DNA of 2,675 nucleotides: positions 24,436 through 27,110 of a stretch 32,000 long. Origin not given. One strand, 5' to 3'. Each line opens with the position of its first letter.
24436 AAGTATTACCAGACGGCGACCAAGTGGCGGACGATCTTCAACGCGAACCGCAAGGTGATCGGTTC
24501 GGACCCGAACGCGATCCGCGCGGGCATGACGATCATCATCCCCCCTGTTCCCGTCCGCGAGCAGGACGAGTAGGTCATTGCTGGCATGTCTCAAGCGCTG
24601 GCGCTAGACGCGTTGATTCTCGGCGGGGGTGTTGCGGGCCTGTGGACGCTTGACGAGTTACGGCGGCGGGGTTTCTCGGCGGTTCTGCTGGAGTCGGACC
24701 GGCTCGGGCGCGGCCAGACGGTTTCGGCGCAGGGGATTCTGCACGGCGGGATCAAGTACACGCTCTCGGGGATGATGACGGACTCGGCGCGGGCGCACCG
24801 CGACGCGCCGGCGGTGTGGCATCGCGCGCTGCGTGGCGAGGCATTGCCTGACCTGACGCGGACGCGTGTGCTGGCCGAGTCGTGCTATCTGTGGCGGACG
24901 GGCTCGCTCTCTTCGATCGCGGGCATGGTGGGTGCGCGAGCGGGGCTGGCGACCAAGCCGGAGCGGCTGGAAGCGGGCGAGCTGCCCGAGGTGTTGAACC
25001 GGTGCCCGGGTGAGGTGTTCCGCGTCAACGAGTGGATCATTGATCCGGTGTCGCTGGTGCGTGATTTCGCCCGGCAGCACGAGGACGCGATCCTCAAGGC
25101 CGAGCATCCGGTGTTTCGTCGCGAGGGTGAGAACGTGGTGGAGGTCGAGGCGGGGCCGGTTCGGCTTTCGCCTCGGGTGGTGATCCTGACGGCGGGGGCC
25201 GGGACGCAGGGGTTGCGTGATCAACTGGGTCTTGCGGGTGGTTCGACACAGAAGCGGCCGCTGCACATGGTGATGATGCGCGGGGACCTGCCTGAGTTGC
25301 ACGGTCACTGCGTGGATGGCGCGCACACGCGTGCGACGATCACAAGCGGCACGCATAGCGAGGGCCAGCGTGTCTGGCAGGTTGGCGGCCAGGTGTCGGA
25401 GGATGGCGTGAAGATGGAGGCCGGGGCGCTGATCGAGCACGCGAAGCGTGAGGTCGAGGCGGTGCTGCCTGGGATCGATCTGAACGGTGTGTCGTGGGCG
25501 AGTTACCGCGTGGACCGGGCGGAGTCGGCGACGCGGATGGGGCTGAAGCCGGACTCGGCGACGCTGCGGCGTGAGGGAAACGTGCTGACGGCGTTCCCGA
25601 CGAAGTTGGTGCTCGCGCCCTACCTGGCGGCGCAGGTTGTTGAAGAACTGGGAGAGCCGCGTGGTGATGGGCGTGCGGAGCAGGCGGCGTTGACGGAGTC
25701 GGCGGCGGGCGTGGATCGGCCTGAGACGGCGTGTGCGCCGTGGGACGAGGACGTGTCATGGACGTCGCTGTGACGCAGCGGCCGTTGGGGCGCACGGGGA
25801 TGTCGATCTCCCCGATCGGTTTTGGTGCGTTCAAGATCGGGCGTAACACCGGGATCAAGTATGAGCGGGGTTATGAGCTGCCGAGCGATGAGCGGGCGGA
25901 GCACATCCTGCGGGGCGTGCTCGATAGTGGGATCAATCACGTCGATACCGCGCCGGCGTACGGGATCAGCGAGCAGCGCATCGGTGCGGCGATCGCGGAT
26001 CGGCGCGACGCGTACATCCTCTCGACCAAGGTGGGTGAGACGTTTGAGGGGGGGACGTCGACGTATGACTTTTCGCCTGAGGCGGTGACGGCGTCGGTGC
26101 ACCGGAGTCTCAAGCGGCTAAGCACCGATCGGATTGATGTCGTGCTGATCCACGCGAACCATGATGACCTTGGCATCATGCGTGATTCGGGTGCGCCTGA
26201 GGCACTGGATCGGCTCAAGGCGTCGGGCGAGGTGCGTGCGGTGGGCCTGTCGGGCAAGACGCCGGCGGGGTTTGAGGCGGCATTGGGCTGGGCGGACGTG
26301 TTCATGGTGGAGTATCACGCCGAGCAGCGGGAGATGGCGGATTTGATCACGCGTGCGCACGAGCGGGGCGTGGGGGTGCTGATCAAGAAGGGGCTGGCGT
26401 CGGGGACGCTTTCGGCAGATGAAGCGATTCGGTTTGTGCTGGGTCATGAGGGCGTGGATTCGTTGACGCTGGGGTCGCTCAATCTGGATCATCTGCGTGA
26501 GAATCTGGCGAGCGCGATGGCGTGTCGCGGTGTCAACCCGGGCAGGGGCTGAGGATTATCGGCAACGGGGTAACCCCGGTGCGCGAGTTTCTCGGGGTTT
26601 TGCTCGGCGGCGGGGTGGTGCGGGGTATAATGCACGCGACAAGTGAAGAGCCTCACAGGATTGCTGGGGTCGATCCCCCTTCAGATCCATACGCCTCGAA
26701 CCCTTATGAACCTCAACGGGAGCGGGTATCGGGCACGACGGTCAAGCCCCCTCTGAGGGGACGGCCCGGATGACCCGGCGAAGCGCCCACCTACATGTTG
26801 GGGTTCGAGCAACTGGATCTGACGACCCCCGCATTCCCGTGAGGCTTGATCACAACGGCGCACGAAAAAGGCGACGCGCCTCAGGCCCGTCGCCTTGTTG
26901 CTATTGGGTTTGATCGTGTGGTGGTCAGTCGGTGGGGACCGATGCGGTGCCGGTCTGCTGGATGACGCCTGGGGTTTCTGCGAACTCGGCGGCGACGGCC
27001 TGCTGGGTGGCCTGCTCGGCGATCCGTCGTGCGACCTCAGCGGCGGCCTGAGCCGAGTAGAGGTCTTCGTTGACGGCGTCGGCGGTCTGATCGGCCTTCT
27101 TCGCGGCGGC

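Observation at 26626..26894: Rod-like structure of about 200 nt (closing stem, open bubble, terminal stem) in the only large intergenic gap: candidate 6S-like RNA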

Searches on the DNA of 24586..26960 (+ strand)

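Call 4: search_rna_families(source=window, start=26500, end=26960, threshold=evalue, max_evalue=10, show_alignments=3)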
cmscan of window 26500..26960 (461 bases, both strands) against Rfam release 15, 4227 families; matches with E-value up to 10: 2.
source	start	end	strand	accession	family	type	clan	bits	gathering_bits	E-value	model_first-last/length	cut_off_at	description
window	26658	26838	+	RF00013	6S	Gene;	-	23.5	46.4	0.0079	1-187/187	no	6S / SsrS RNA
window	26656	26762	-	RF01881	Xist_exon4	Gene; lncRNA;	-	14.8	100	0.74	1-126/126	no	X-chromosome inactivation gene exon 4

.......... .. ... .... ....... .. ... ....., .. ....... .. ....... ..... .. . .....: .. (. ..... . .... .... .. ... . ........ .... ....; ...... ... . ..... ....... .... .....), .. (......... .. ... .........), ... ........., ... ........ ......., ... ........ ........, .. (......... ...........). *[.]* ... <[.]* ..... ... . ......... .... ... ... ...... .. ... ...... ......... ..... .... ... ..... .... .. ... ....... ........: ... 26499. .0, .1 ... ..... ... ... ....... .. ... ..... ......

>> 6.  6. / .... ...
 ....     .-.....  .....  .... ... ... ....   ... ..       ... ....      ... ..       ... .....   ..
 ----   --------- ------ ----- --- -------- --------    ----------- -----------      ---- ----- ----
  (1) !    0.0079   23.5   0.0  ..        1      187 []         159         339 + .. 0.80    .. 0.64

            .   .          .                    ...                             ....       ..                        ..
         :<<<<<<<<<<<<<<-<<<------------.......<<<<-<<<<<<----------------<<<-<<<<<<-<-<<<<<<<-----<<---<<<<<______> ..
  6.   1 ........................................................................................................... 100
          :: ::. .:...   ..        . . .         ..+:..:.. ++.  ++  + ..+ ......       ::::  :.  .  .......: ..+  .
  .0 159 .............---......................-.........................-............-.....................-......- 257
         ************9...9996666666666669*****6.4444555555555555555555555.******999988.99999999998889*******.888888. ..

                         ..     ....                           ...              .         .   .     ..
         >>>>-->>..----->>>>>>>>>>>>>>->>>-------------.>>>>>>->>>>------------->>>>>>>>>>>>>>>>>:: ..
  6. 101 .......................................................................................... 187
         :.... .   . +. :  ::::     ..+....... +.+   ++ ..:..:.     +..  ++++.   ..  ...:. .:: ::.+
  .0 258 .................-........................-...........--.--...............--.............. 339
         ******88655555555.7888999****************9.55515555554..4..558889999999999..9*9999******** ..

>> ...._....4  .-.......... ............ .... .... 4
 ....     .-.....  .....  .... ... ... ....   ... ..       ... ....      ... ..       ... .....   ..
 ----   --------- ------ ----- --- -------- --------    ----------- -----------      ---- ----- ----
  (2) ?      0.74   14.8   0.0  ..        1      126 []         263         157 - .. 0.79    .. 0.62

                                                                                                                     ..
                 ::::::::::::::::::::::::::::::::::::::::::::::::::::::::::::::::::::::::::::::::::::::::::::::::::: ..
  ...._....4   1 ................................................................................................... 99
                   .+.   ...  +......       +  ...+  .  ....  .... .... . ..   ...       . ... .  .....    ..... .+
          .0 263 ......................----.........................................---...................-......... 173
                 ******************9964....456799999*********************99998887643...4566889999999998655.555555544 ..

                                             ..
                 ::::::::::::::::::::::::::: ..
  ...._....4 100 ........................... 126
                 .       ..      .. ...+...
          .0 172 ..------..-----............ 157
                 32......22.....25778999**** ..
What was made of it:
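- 26639..26854 (+): Conserved core of the RNA (about 216 nt). The predicted 5' end is near 26639, 7-8 nt after the -10 box. RF00013 matches 26658-26838 (+) over model positions 1-187 (call 4).
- On 6S-Flavo, Rfam RF01685: Not among the matches at E <= 10 (call 4).
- Closest known: 6S-Flavo. Different: No match to that family at E <= 10 (call 4).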

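Call 32: search_rna_families(sources=[L081, L082, L083], threshold=evalue, max_evalue=1)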
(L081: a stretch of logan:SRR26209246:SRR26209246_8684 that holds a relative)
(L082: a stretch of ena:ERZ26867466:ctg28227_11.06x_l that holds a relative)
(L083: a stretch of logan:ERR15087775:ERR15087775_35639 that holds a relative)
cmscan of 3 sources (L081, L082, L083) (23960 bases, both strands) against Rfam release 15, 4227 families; matches with E-value up to 1: 5.
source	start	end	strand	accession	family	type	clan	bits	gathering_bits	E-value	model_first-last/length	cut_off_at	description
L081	5892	6085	+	RF00013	6S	Gene;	-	30.5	46.4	0.0084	1-187/187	no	6S / SsrS RNA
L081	6093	6147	-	RF02066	STnc320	Gene; sRNA;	-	29.3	50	0.082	1-55/55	no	Salmonella enterica sRNA STnc320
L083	2334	2379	-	RF02055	STnc380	Gene; sRNA;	-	28.3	60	0.071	59-108/108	5'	Enterobacterial sRNA STnc380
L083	2343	2372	-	RF03790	MIR8008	Gene; miRNA;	-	23.7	66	0.83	9-45/55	no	MIR8008 microRNA precursor family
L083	2329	2379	-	RF00084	CsrC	Gene; sRNA;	CL00106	20.6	61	0.017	206-255/255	5'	CsrC RNA family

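Call 33: build_rna_model(alignment_id=A2)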
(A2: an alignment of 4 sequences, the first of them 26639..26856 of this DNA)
Model R1 built from alignment A2 (4 sequences, 219 columns); structure: RNAalifold consensus.
model positions 213; base pairs 55; branch points 0; effective number of sequences 1; information 0.59 bits per position. Calibrated on 0.2 Mb of random sequence (short: E-values are rough).
structure used (alignment columns):
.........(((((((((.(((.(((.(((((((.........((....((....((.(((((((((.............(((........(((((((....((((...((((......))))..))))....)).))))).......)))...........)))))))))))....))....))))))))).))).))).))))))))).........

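Call 34: search_with_rna_model(model_id=R1, sources=[window, L001, L002, L003, L004, L005, L006, L007, L008, L009, L010, L011, L012, L013, L014, L015, L016, L017, L018, L019, L020, L021, L022, L023, L024, L025, L026, L027, L028, L029, L030, L031, L032, L033, L034, L035, L036, L037, L038, L039, L040, L041, L042, L043, L044, L045, L046, L047, L048, L049, L050, L051, L052, L053, L054, L055, L056, L057, L058, L059, L060, L061, L062, L063, L064, L065, L066, L067, L068, L069, L070, L071, L072, L073, L074, L075, L076, L077, L078, L079, L080, L081, L082, L083, L084, L085, L086, L087, L088, L089, L090, L091, L092, L093, L094, L095], max_evalue=10)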
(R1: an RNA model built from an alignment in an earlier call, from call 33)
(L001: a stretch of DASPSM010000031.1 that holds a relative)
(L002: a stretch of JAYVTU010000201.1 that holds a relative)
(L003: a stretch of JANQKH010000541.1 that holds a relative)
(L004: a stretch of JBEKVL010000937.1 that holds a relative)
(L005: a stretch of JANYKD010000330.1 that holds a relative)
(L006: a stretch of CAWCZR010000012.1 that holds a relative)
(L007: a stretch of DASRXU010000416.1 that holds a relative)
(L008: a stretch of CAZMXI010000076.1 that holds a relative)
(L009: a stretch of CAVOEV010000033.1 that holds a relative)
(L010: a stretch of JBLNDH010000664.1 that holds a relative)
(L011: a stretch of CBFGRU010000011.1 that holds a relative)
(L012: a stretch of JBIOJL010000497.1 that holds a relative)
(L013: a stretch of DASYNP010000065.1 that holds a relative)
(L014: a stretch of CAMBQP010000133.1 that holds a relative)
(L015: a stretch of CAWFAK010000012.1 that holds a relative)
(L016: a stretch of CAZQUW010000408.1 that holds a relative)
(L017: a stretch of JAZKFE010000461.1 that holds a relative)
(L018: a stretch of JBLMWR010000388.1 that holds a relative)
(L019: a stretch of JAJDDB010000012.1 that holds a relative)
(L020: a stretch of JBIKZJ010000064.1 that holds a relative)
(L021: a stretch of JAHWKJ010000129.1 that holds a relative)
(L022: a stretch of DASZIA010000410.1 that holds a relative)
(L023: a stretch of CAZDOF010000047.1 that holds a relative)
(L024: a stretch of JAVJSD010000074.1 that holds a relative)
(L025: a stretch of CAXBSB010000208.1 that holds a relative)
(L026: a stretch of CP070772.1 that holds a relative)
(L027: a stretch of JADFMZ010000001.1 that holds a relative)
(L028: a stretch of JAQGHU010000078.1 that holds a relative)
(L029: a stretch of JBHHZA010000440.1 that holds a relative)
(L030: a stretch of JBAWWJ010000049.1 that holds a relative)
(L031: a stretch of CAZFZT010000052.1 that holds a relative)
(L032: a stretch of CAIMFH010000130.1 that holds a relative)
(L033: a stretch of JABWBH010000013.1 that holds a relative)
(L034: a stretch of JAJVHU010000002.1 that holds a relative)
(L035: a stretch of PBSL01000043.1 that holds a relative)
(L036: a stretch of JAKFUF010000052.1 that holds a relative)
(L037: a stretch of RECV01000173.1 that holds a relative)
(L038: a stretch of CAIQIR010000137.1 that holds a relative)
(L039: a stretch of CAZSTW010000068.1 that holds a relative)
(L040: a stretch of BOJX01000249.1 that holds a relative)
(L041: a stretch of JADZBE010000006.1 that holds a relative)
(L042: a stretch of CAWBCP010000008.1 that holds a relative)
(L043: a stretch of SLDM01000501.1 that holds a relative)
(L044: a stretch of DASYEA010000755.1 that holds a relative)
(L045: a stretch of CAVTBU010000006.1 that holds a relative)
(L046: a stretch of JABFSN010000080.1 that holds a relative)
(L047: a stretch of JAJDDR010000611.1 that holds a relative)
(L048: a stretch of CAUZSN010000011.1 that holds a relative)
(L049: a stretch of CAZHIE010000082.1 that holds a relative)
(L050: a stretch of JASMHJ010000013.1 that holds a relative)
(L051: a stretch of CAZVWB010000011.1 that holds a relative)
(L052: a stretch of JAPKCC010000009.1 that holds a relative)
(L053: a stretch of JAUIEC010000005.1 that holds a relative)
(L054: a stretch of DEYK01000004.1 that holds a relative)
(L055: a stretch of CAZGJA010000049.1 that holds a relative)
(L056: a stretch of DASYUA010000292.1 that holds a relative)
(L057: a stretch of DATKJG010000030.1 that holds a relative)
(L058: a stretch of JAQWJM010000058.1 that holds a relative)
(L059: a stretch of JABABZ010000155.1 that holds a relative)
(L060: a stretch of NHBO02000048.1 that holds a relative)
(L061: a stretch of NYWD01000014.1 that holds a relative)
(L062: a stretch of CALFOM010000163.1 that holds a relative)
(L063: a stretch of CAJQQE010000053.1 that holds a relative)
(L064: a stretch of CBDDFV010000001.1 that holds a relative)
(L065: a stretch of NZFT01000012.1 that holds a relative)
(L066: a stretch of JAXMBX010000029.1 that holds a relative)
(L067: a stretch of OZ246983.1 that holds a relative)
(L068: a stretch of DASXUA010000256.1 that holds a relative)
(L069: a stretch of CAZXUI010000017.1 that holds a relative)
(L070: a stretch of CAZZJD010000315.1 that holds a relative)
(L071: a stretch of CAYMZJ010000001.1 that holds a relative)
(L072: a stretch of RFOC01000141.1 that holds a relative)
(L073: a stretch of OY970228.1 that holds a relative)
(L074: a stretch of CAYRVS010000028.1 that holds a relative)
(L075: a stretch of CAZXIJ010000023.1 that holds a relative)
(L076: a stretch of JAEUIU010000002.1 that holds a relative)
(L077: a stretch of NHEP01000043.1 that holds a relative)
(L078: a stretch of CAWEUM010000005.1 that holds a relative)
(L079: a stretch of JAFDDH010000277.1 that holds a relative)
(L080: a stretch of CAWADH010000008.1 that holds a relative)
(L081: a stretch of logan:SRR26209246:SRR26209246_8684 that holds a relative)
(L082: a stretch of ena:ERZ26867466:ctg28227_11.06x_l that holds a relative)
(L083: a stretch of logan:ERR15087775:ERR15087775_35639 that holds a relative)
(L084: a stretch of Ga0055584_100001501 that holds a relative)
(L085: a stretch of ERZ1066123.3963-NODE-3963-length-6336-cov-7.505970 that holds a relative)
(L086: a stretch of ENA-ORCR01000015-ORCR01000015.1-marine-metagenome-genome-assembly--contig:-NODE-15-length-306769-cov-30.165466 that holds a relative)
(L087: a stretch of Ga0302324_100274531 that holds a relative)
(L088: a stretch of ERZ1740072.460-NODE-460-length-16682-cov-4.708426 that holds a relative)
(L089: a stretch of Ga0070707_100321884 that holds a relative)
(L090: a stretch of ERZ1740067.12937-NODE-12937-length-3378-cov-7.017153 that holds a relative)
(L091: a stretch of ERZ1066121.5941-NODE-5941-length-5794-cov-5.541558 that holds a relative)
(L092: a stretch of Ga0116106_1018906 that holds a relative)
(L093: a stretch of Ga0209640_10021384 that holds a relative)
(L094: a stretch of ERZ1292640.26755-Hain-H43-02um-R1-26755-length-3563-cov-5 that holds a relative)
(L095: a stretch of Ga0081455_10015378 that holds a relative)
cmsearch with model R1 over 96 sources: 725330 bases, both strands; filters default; matches with E-value up to 10: 25.
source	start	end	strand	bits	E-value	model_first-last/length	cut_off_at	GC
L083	2125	2339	+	241.9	7.2e-62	1-213/213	no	0.6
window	26639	26854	+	235.3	4.1e-60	1-213/213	no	0.61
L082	5877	6089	+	232.1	2.8e-59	1-213/213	no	0.63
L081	5881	6093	+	229.6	1.3e-58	1-213/213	no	0.62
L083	2127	2341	-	38.4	4.6e-08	1-213/213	no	0.6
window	26649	26846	-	38.2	5.2e-08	11-205/213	no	0.63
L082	5879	6091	-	34.1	6.4e-07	1-213/213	no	0.63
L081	5883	6096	-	23.2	0.00047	1-213/213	no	0.62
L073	3847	3929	+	19.6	0.0042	19-197/213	no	0.71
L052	4125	4327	+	18.4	0.0092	1-213/213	no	0.64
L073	3840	3945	-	17.1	0.02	1-213/213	no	0.67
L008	6541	6589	-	16.1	0.036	89-139/213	no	0.69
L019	6668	6708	+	13.2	0.22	1-213/213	no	0.51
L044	928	976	-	10.1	1.4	1-213/213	no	0.55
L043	4117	4199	-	9.4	2.1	1-213/213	no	0.75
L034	4580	4630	-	9.4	2.1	1-213/213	no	0.61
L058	6255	6306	+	9.3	2.3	89-139/213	no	0.67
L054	1095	1168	-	8.5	3.7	81-147/213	no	0.68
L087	1328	1404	+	8.4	4.1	1-213/213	no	0.71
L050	5658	5724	+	7.8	5.9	1-213/213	no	0.66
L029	3783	3832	+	7.6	6.4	1-213/213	no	0.6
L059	1219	1296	+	7.4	7.3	1-213/213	no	0.67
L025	3952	4034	-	7.3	7.6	1-213/213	no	0.67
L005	1523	1587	-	7.3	7.9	80-152/213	no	0.66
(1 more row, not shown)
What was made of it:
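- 26639..26854 (+): The family covariance model R1 scores 235 bits here and 230-242 bits in L081-L083 (call 34).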

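Call 37: search_with_rna_model(model_id=R1, source=L096, filters=off, max_evalue=10, show_alignments=2)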
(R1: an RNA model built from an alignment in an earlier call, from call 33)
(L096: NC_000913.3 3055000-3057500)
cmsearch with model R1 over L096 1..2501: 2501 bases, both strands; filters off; matches with E-value up to 10: 47.
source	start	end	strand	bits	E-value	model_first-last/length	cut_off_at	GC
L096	979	1171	+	12.5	0.0011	1-213/213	no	0.54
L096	1962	1995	-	5.3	0.09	97-130/213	no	0.56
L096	2119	2171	+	4.8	0.12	1-213/213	no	0.45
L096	757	807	+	3.9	0.21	1-213/213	no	0.37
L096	2129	2165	-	3.8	0.22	1-213/213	no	0.46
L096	1080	1177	-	2.2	0.59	1-213/213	no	0.52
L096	188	233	+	2.2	0.61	1-213/213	no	0.59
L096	2261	2395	+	2.1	0.63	1-213/213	no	0.52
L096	372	407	-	2.1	0.65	34-182/213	no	0.53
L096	2030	2068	-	1.5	0.91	1-213/213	no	0.26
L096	1780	1821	+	0.8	1.4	1-213/213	no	0.6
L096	1784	1819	-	0.8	1.4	1-213/213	no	0.58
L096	574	601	+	0.5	1.7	1-213/213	no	0.54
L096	877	905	+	0.4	1.8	1-213/213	no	0.41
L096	489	527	-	0.4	1.8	1-213/213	no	0.54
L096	247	326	-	0.3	1.8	1-213/213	no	0.55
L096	1890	1911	-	0.2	2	1-213/213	no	0.32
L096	1289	1325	-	0.2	2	1-213/213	no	0.49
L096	291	338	+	0.1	2.2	1-213/213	no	0.52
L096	506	532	+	0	2.2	1-213/213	no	0.44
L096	1452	1492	+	-0.1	2.4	1-213/213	no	0.44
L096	1852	1883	+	-0.2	2.6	1-213/213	no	0.56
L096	1669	1764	+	-0.3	2.7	1-213/213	no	0.49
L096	826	866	+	-0.4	2.8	1-213/213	no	0.51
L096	1841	1881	-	-0.4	3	1-213/213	no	0.49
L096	37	58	-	-0.5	3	1-213/213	no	0.55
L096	860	899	-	-0.5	3.1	1-213/213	no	0.47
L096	1403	1434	+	-0.5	3.2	1-213/213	no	0.59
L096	1957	1994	+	-0.6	3.3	1-213/213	no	0.58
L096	639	721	-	-0.7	3.5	1-213/213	no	0.54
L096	2400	2424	-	-0.8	3.7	101-125/213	no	0.72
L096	1226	1242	+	-0.8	3.7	1-213/213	no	0.35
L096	1499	1530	+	-0.8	3.7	1-213/213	no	0.47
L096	1937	1953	+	-1.3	4.9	1-213/213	no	0.41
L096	810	825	+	-1.4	5.5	1-213/213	no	0.38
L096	1298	1344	+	-1.6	6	1-213/213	no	0.6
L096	905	963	-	-1.7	6.4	1-213/213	no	0.39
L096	1568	1594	-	-1.8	6.9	1-213/213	no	0.52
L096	1731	1756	-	-2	7.7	1-213/213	no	0.54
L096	1483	1504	-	-2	7.8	101-125/213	no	0.55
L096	2402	2415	+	-2.1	8.2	107-120/213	no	0.71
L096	2426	2461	-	-2.2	8.5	96-130/213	no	0.58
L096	1535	1563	-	-2.2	8.5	1-213/213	no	0.52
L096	2031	2058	+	-2.2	8.9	1-213/213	no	0.32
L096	160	223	-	-2.3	9.3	1-213/213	no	0.53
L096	919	944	+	-2.4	9.5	1-213/213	no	0.27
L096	1349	1370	-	-2.4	9.9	1-213/213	no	0.45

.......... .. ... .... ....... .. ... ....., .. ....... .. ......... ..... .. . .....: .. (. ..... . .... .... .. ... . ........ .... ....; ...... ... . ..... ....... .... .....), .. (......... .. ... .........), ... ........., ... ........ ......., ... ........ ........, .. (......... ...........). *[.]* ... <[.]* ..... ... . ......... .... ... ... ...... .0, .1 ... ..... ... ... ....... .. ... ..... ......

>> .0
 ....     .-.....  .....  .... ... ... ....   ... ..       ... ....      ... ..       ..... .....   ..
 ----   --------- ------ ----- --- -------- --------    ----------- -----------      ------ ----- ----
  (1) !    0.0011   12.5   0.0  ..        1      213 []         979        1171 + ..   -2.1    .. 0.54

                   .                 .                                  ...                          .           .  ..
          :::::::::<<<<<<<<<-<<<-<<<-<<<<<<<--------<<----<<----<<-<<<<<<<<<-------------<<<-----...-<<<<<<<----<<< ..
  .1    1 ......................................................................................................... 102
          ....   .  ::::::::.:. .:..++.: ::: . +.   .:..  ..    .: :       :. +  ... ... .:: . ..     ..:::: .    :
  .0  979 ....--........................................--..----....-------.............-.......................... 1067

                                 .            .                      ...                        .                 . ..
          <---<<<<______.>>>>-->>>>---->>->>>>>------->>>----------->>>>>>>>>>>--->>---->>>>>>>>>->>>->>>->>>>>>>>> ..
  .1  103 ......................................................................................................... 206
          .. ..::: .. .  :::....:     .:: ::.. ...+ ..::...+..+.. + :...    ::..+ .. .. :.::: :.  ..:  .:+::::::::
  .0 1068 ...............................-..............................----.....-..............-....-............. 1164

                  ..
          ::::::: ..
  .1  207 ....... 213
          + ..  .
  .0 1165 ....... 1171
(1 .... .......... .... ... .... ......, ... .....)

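Call 38: search_rna_families(source=L082, start=5780, end=6240, threshold=evalue, max_evalue=10, show_alignments=1)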
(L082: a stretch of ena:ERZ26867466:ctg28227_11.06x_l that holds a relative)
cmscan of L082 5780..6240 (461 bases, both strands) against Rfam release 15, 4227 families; matches with E-value up to 10: 5.
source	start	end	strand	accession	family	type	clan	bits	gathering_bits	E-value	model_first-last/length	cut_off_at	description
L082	5958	6017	+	RF02807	PyrR209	Gene; snRNA; snoRNA; HACA-box;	-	21.3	42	0.11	1-65/65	no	Pyrobaculum sRNA 209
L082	5896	6073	+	RF00013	6S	Gene;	-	19.4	46.4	0.074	1-187/187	no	6S / SsrS RNA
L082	6073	6133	+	RF04332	Plastid-rpoB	Cis-reg;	-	17.4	45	1.6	1-49/49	no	Plastid-rpoB 5UTR RNA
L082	6067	6146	-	RF02211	ZFAT-AS1_1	Gene; lncRNA;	-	12.6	80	4.1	1-79/79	no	ZFAT antisense RNA 1 conserved region 1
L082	5831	5953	+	RF01497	ALIL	Cis-reg;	-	10.6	50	2.6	1-117/117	no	ALIL pseudoknot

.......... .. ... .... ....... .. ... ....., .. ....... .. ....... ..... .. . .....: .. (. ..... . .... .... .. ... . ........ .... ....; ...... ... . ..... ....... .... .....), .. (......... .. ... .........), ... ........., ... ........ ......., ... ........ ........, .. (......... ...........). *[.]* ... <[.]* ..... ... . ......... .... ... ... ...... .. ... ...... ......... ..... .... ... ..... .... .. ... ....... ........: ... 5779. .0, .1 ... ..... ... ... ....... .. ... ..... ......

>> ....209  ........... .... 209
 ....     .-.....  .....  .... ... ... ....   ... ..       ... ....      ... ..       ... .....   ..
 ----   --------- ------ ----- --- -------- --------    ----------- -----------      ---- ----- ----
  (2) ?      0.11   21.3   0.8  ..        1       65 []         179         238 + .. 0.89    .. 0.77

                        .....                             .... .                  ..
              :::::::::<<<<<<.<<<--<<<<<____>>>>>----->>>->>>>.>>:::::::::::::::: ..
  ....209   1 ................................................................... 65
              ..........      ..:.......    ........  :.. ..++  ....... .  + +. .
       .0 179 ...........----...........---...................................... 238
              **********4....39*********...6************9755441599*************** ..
